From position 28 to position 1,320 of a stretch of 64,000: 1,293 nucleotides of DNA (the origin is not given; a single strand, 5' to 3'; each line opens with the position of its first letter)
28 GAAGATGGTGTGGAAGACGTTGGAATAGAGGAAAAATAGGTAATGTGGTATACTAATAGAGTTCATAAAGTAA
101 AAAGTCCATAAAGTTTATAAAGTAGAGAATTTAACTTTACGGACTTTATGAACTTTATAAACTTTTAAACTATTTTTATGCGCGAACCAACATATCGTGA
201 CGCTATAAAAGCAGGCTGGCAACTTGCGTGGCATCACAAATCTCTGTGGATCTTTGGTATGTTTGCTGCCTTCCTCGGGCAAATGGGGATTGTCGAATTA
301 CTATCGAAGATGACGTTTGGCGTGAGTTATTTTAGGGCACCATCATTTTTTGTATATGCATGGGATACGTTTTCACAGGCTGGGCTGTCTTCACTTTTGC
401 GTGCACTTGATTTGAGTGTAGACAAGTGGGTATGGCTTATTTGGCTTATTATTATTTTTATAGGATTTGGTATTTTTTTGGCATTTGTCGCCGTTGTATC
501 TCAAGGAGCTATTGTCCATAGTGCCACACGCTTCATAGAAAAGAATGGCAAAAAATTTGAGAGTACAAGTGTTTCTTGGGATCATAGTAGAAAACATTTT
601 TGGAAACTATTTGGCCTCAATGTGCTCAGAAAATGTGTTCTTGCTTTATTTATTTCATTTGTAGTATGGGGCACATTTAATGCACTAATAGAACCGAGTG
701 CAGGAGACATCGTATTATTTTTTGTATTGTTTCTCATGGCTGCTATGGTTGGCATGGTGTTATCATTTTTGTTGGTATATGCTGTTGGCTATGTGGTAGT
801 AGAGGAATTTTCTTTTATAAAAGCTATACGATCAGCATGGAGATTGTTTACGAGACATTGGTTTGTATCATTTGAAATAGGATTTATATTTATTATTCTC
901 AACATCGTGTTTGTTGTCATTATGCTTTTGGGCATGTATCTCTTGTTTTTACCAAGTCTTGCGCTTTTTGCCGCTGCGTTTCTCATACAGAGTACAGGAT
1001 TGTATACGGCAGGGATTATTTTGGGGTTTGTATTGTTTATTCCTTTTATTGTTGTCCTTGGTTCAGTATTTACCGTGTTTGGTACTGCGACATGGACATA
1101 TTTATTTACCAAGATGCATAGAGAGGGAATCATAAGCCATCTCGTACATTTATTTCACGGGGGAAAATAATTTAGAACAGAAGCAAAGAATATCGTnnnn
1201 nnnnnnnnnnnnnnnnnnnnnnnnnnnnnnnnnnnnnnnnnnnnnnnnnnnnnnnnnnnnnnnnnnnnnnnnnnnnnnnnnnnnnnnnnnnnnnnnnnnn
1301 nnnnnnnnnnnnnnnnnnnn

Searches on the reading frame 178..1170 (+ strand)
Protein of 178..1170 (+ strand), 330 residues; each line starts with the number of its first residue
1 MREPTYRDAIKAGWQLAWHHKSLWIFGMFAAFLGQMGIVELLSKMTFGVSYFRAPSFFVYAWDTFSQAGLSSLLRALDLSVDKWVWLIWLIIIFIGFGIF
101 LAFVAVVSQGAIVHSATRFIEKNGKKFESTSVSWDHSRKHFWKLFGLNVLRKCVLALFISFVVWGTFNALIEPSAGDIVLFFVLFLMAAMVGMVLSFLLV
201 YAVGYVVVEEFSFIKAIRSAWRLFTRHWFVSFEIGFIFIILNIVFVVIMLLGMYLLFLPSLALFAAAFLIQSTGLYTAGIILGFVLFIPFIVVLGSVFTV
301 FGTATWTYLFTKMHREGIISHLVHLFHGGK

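Call 8: search_protein_families(library=pfam, proteins=[window:178-1170:+])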
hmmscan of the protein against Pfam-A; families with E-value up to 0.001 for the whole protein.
window:178-1170:+ (330 aa): 0 families

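Call 63: find_encoding_contigs(protein=window:178-1170:+, flank=10000, max_places=3)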
Protein window:178-1170:+ (330 aa): 24 contigs read that carry it; 3 places shown.
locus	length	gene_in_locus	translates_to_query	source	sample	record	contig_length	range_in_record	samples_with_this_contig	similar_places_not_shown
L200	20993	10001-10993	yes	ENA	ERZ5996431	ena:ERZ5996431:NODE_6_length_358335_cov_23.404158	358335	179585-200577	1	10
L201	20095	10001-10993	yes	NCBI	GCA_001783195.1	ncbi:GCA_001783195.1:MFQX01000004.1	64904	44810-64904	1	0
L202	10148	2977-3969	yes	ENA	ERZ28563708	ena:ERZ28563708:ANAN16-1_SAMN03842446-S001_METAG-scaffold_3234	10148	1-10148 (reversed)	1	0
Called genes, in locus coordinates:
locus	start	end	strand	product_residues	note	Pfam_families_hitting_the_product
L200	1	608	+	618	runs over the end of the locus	PF06480:FtsH_ext (faint), PF06068:TIP49 (weak), PF00004:AAA, PF17862:AAA_lid_3, PF01434:Peptidase_M41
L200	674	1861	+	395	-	PF17785:PUA_3, PF10672:Methyltrans_SAM, PF02475:TRM5-TYW2_MTfase, PF03602:Cons_hypoth95 (weak)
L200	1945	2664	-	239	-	PF02463:SMC_N (faint), PF00005:ABC_tran, PF13304:AAA_21 (faint)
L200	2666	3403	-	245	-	PF02463:SMC_N (faint), PF13476:AAA_23, PF00005:ABC_tran, PF13175:AAA_15 (weak), PF13304:AAA_21 (weak), PF12399:BCA_ABC_TP_C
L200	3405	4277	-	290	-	PF02653:BPD_transp_2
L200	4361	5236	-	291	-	PF02653:BPD_transp_2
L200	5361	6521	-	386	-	PF13433:Peripla_BP_5, PF13458:Peripla_BP_6, PF01094:ANF_receptor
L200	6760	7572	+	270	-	PF01978:TrmB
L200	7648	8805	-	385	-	PF13433:Peripla_BP_5, PF13458:Peripla_BP_6, PF01094:ANF_receptor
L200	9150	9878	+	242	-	PF01978:TrmB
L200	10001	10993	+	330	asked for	-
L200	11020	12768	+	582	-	PF05157:MshEN (weak), PF00437:T2SSE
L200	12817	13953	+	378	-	-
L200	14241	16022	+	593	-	PF07973:tRNA_SAD, PF00587:tRNA-synt_2b, PF03129:HGTP_anticodon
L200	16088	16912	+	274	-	PF02585:PIG-L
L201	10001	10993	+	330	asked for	-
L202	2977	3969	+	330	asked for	-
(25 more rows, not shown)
